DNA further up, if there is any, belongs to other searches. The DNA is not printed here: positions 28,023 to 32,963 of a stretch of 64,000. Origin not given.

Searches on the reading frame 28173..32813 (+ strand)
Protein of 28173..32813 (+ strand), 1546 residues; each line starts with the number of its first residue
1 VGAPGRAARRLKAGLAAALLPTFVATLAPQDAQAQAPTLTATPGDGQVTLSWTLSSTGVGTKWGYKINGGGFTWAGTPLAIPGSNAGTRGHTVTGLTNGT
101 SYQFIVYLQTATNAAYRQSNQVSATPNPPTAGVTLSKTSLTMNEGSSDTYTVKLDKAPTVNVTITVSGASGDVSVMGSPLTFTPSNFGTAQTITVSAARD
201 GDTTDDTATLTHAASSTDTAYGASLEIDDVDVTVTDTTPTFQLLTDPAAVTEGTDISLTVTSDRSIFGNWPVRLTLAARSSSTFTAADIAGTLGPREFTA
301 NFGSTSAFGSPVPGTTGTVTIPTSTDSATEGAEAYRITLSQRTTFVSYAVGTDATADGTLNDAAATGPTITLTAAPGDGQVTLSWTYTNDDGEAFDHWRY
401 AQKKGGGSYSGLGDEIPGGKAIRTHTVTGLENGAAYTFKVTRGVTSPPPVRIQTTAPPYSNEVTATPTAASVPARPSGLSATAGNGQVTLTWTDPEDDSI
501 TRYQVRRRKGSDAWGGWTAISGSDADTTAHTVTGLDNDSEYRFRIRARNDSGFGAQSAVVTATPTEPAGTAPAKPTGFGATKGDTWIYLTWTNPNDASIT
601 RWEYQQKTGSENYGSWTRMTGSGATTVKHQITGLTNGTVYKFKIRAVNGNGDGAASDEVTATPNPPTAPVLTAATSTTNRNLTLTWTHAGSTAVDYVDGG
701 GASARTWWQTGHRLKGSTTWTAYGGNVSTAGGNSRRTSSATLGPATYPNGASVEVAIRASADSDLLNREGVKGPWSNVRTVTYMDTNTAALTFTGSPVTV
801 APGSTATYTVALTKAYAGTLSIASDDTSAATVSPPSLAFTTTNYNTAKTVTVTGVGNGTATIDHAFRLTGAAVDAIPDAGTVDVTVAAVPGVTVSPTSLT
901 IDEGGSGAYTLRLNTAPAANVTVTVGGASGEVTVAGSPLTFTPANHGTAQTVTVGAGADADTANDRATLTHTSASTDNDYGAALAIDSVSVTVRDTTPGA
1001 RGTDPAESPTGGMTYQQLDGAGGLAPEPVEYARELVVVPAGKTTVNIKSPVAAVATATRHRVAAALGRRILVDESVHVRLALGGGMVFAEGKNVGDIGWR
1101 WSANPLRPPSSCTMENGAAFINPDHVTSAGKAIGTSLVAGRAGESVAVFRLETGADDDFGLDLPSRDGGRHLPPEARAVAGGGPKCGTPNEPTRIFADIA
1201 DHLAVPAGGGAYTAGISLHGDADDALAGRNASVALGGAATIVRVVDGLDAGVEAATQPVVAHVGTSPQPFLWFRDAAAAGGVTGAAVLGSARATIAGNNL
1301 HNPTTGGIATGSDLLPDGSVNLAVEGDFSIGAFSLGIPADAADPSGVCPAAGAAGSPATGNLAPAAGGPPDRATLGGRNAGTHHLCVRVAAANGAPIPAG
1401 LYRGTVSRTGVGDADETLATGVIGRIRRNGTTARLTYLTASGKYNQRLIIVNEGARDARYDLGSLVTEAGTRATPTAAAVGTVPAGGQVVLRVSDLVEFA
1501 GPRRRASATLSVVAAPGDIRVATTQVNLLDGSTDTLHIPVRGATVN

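Call 5: search_protein_families(library=pfam, proteins=[window:28173-32813:+], max_evalue=0.01)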
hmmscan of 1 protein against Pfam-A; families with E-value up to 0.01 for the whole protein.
window:28173-32813:+ (1546 aa): 5 families
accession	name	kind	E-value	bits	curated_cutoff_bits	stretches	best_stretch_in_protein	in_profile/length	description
PF00041.27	fn3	-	2.5e-32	111.4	25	3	475-562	2-83/84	Fibronectin type III domain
PF25059.1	FN3_DSCAM-DSCAML_C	-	8.6e-10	39.3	39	1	499-562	19-79/89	DSCAM/DSCAML C-terminal Fn3-like domain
PF16323.11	DUF4959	-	3.1e-06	27.9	32.9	0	469-564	15-106/106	Domain of unknown function (DUF4959)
PF21605.3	CRLF2-like_D2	-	0.00024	21.6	27.3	1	473-550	1-72/94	Cytokine receptor-like factor 2-like, D2 domain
PF16389.11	DUF4998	-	0.00037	20.6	29.1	0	474-557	21-100/199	Domain of unknown function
